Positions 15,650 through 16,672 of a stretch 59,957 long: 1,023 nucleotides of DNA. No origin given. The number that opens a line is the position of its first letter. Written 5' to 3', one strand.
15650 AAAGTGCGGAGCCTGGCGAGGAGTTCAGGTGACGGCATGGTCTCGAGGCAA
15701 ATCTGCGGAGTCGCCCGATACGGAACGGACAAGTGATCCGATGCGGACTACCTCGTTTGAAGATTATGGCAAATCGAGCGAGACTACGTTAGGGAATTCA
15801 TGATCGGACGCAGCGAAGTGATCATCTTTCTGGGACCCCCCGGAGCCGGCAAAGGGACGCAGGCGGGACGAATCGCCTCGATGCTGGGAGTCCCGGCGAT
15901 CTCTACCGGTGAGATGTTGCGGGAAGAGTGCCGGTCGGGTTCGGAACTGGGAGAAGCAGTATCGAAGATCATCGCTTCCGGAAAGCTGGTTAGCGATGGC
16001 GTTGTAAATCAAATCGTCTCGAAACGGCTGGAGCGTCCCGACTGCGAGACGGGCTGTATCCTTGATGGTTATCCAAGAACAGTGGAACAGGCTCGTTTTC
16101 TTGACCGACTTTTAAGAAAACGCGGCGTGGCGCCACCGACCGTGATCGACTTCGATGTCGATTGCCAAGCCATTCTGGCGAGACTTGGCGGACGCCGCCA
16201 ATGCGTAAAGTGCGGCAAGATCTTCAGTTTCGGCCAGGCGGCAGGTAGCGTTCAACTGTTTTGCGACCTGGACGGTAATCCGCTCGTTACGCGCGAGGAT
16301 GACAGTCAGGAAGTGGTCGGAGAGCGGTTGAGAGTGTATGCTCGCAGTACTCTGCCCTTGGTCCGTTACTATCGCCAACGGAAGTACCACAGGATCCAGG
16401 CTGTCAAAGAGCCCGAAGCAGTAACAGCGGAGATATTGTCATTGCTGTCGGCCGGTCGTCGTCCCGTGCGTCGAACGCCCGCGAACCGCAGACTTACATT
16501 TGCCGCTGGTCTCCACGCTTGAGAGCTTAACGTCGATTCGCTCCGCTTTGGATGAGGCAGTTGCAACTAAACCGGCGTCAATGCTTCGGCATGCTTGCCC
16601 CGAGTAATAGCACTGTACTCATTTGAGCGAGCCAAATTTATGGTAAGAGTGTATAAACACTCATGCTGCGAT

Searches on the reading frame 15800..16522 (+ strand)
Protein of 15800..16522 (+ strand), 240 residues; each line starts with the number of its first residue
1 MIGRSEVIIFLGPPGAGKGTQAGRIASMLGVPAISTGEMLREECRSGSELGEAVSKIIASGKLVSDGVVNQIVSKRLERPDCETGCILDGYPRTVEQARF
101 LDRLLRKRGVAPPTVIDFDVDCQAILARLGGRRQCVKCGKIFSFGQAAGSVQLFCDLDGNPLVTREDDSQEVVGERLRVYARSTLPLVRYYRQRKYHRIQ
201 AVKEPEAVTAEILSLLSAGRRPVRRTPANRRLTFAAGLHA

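Call 41: search_protein_families(library=pfam, proteins=[window:15800-16522:+], max_evalue=0.001)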
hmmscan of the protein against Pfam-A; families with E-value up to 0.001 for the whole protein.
window:15800-16522:+ (240 aa): 4 families
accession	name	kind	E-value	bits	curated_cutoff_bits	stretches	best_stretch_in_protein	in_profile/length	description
PF00406.28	ADK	-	6.7e-46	156.6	26.8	1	11-194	2-149/151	Adenylate kinase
PF13207.12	AAA_17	-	1.9e-23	83.7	27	1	11-133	1-123/136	AAA domain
PF05191.20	ADK_lid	-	2.6e-06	27.6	26.6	1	132-167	1-36/36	Adenylate kinase, active site lid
PF13671.12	AAA_33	-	0.00018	22.2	27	1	7-133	1-119/143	AAA domain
